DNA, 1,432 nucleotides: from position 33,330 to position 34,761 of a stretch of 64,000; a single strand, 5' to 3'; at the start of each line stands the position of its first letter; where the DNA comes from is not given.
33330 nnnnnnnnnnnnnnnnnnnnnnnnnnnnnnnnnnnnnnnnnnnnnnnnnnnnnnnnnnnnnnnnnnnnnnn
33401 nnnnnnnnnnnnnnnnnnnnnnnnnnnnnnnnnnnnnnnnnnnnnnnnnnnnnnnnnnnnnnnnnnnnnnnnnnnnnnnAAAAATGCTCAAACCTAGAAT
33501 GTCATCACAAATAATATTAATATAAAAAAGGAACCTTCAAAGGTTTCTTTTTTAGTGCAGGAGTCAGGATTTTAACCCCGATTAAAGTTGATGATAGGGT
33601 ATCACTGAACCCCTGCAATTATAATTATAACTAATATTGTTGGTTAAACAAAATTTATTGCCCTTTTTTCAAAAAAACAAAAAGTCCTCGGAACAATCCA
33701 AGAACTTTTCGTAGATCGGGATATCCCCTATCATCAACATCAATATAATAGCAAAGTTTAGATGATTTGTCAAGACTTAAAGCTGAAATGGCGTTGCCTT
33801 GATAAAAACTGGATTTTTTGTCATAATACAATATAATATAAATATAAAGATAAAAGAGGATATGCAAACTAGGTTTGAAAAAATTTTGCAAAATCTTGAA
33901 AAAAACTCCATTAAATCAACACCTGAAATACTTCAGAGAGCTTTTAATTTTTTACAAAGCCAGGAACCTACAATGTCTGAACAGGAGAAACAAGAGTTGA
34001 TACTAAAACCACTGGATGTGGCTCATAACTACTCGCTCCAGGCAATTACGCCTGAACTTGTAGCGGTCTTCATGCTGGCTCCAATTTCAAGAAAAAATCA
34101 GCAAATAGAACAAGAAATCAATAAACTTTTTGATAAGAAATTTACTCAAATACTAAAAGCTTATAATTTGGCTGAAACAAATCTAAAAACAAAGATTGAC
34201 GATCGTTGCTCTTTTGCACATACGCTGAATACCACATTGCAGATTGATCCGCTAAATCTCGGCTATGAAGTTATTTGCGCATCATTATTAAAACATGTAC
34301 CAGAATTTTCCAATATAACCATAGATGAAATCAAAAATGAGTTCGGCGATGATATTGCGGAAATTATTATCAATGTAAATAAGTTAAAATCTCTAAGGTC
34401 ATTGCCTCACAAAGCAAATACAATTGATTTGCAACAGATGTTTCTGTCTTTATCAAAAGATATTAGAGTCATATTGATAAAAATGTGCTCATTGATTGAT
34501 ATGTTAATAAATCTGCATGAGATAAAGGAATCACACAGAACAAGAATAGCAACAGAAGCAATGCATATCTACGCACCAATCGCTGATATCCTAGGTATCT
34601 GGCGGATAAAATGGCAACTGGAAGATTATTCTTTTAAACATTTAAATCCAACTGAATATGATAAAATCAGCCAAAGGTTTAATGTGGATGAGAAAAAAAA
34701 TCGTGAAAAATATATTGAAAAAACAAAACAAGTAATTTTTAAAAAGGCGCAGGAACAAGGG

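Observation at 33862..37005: Two tandem short RelA/SpoT homologs: one with a degenerate HD, one SpoT-like, both lacking C-terminal regulatory domains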

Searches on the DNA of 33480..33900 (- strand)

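Call 77: search_rna_families(source=window, start=33480, end=33900, threshold=evalue, max_evalue=1)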
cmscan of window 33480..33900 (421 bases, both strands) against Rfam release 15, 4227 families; matches with E-value up to 1: 4.
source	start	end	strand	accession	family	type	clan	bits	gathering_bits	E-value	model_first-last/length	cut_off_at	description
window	33523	33609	-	RF02449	ncr1015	Gene; sRNA;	-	21.9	60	0.9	1-121/121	no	Bacillus sRNA ncr1015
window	33514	33649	-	RF02502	Atu_C8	Gene; sRNA;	-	20.2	50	0.16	1-122/122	no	Rhizobiales sRNA Atu_C8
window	33522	33573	+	RF00107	FinP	Gene;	CL00016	19.6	45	0.21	1-76/76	no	FinP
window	33676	33771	-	RF02233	sX14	Gene; sRNA;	-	18.8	80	0.29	1-92/92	no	Xanthomonas sRNA sX14/Xoo3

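Call 89: build_rna_model(alignment_id=A4)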
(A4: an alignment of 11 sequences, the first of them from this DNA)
Model R1 built from alignment A4 (11 sequences, 71 columns); structure: RNAalifold consensus.
model positions 70; base pairs 14; branch points 0; effective number of sequences 5.93; information 0.804 bits per position. Calibrated on 0.2 Mb of random sequence (short: E-values are rough).
structure used (alignment columns):
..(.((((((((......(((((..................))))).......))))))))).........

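Call 90: search_with_rna_model(model_id=R1, sources=[window, L004, L005, L006, L007, L031, L055, L058, L074, L084, L085, L086, L087, L088, L089, L090, L091, L092, L093, L094, L097, L099, L100, L101, L105, L106, L107, L109, L112, L113, L114, L115, L117, L118, L120, L121, L122, L123, L124, L125, L127, L128, L129, L132, L133, L134, L135, L138], max_evalue=0.01)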
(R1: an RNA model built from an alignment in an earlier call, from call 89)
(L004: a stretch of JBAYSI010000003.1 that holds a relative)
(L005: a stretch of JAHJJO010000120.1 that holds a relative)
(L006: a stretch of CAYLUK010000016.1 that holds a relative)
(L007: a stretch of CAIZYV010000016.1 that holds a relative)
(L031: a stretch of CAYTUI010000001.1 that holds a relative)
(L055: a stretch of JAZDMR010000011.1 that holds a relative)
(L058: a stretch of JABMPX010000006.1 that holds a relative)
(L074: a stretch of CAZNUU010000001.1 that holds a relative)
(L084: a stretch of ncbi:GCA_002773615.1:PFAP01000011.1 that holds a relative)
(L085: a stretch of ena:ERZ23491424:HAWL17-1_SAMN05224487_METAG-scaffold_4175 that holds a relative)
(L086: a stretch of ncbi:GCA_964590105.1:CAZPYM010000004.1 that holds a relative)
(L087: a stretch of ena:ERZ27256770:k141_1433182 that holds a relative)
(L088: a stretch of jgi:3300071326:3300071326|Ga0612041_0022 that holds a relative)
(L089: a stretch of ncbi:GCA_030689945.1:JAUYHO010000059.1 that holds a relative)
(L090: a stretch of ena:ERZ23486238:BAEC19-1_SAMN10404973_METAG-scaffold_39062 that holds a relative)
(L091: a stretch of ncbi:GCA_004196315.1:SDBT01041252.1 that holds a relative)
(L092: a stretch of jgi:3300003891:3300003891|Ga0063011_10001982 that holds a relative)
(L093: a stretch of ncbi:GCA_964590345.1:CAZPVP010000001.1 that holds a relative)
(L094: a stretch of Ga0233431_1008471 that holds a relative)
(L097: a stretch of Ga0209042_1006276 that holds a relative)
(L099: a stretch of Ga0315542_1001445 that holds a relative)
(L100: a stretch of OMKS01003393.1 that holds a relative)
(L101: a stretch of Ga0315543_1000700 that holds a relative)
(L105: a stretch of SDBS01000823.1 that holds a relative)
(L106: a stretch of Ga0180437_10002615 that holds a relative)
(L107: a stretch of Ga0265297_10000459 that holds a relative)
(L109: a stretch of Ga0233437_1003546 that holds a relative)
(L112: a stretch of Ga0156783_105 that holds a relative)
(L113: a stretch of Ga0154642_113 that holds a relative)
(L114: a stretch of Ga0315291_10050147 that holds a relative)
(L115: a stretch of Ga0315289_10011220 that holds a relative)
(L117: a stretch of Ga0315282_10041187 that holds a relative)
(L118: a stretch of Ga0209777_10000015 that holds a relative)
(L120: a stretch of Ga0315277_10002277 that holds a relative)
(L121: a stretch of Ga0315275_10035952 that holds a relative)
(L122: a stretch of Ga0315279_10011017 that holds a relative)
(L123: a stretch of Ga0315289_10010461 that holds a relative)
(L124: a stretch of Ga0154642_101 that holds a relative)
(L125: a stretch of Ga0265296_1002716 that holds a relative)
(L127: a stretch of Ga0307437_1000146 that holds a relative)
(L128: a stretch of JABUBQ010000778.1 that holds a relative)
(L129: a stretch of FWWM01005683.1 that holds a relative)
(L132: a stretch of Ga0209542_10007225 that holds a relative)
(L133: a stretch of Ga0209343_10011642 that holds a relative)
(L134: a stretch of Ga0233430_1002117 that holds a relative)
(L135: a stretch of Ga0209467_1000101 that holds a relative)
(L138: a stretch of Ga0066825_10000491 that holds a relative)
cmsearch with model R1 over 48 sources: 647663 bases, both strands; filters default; matches with E-value up to 0.01: 17.
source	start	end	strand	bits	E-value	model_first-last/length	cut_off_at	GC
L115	5021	5090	-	90.6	1.4e-22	1-70/70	no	0.39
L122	6017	6086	-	89.9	2.2e-22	1-70/70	no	0.31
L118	14655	14724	-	89.8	2.4e-22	1-70/70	no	0.34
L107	13507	13576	-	88.9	4.4e-22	1-70/70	no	0.34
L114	4016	4085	-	88.2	7.1e-22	1-70/70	no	0.37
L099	8487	8556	-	85.4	4.6e-21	1-70/70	no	0.4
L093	5680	5749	-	85.1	5.6e-21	1-70/70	no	0.41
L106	14641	14710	-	79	3.3e-19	1-70/70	no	0.43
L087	4453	4523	-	63.2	1.3e-14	1-70/70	no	0.52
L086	4659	4727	-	61.5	4e-14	1-70/70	no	0.42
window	33550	33618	-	58.5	3.2e-13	1-70/70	no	0.42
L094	7800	7867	+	53.3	1e-11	1-70/70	no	0.4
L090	321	390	-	51.8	2.8e-11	1-70/70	no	0.46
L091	1625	1694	-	50.4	7.2e-11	1-70/70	no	0.46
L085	1674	1745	+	45.3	2.1e-09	1-70/70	no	0.44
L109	14274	14341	+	41.2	3.3e-08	1-70/70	no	0.41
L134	14274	14341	+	41.2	3.3e-08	1-70/70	no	0.41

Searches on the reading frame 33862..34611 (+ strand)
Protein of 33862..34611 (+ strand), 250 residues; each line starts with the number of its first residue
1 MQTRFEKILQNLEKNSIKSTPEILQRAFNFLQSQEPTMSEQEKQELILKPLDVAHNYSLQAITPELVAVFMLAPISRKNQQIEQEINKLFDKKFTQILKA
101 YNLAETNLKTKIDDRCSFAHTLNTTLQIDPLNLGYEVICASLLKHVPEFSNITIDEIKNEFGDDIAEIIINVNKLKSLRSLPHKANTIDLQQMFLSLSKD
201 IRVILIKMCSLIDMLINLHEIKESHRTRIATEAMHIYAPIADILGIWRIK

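Call 59: search_protein_representatives(protein=window:33862-34611:+)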
Query: 250 residues. Proteins with E-value up to 0.001 (for the whole library): 4218; up to 1e-10: 685; up to 1e-30: 2. The best 150 are listed.
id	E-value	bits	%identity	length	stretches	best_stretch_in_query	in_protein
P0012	7.2e-38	146.8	35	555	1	3-250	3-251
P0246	2.8e-37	144.9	46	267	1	93-250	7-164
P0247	3.7e-26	108.5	32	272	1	8-249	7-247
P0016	2.1e-25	106.0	33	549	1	51-250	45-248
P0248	1.6e-18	83.5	39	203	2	120-229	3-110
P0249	2.6e-18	82.9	30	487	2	95-250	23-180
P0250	2.6e-18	82.8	34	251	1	102-250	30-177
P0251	4.6e-18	82.0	34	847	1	115-249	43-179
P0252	8.4e-18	81.2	35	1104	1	116-249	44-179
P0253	9.4e-18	81.0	37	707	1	97-250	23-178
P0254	2.8e-17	79.5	35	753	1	90-250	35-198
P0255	3.1e-17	79.3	35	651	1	85-249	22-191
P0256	3.3e-17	79.3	40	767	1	113-246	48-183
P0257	4.0e-17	79.0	34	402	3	120-249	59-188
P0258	5.1e-17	78.6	35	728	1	91-250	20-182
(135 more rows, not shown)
